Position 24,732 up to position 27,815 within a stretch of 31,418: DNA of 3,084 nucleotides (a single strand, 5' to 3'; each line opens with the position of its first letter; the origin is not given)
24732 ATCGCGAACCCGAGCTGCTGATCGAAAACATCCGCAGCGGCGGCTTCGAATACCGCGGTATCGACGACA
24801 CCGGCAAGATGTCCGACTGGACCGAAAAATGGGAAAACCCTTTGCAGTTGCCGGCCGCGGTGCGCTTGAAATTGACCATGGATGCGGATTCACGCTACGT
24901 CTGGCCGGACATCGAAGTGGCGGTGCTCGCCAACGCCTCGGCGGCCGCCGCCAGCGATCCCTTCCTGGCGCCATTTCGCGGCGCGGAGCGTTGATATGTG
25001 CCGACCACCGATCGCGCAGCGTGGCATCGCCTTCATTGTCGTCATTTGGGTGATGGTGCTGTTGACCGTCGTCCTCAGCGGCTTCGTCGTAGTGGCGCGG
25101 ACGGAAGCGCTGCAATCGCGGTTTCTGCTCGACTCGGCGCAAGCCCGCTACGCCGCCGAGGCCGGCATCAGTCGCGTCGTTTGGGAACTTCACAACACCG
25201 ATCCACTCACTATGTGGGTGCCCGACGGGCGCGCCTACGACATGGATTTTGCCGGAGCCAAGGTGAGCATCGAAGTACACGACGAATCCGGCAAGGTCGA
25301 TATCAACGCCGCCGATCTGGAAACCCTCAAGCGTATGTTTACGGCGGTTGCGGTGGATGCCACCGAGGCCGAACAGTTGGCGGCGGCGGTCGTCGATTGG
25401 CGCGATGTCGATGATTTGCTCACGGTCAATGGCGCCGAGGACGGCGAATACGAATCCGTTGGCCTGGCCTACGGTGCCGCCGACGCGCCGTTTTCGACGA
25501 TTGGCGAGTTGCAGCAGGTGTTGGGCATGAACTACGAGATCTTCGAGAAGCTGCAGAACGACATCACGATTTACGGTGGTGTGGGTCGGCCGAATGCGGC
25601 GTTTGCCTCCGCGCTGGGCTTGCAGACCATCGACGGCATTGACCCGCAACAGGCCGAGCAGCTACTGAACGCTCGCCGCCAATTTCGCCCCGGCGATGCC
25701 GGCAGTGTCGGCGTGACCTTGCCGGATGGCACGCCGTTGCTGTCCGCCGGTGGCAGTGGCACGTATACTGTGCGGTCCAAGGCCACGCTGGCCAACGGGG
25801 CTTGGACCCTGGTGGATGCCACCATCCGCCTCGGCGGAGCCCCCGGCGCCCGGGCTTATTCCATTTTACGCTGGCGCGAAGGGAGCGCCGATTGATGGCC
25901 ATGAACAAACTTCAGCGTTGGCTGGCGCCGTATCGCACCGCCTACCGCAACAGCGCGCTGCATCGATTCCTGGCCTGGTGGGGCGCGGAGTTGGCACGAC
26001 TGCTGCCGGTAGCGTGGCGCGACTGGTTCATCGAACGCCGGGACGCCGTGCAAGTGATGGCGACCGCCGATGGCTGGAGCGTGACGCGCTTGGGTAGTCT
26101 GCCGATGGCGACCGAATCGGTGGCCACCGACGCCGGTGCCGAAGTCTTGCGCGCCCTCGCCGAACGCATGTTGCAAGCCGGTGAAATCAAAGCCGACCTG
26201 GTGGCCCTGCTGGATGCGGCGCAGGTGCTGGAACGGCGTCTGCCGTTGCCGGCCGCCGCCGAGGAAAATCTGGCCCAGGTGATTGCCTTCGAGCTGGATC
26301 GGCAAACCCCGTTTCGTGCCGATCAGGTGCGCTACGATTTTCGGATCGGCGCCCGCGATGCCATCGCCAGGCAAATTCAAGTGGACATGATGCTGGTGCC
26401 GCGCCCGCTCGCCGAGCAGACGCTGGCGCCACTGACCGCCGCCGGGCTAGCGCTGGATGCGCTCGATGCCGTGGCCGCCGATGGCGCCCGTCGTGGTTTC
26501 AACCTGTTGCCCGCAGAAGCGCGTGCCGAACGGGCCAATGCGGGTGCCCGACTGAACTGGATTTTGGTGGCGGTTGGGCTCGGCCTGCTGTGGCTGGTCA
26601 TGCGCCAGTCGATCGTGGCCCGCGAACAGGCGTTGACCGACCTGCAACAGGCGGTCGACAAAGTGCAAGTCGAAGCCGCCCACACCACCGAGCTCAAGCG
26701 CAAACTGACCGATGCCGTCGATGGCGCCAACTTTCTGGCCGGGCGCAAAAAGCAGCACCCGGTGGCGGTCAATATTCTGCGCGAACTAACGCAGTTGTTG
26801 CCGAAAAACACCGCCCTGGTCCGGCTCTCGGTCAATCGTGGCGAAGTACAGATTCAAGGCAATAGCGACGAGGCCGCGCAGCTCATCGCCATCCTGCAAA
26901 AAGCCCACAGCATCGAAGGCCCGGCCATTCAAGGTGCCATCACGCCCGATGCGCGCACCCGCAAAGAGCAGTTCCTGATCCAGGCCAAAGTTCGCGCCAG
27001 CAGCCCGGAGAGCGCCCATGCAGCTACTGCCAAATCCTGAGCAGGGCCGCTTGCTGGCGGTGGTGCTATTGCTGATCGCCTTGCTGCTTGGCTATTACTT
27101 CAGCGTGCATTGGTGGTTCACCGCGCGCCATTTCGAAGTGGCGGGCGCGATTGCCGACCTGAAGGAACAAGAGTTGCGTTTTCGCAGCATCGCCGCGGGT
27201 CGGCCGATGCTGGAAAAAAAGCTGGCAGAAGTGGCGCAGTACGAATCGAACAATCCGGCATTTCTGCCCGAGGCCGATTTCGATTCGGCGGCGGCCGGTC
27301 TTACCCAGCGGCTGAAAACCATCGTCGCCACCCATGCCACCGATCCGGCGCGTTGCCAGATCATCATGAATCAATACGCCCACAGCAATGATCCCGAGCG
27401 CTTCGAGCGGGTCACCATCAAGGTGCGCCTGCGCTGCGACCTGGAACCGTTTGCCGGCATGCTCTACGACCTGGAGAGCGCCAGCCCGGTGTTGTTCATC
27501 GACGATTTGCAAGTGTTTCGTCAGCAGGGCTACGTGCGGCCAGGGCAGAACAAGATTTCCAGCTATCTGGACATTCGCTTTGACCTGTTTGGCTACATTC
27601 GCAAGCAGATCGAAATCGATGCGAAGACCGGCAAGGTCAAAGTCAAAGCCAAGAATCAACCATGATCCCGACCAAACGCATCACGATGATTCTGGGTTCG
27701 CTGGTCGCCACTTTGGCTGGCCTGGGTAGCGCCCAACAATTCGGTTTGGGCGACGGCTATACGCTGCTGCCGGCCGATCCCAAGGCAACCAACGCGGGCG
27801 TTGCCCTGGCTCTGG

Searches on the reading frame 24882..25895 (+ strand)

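Call 5: search_protein_families(library=pfam, proteins=[window:24882-25895:+], max_evalue=0.1)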
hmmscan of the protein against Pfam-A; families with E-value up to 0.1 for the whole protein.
window:24882-25895:+ (337 aa): 2 families
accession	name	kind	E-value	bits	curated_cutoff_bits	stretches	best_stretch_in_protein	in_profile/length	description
PF21687.3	T2SSK_1st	-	5.8e-20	72.5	26.2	1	141-231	15-105/107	Type II secretion system (T2SS), protein K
PF12836.13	HHH_3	-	5.3e-07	30.1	27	0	201-228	37-64/65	Helix-hairpin-helix motif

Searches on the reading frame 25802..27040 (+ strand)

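Call 5: search_protein_families(library=pfam, proteins=[window:25802-27040:+], max_evalue=0.1)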
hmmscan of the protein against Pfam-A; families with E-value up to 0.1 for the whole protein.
window:25802-27040:+ (412 aa): 3 families
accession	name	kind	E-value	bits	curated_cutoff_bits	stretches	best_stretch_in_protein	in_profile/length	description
PF05137.18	PilN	-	8.2e-08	32.6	22.8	1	325-397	2-78/78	Fimbrial assembly protein (PilN)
PF11104.14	PilM_2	-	0.00011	21.8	27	1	83-216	12-150/340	Type IV pilus assembly protein PilM;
PF05531.17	NPV_P10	-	0.04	14.9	29.8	0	265-304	7-46/75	Nucleopolyhedrovirus P10 protein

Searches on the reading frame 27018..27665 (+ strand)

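Call 73: search_protein_families(library=pfam, proteins=[window:27018-27665:+], max_evalue=0.01)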
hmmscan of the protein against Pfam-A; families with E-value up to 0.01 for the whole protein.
window:27018-27665:+ (215 aa): 1 family
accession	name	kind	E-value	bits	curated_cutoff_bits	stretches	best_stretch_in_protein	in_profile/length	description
PF10741.14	T2SSM_b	-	2.8e-19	69.5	21.7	1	79-193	3-110/111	Type II secretion system (T2SS), protein M subtype b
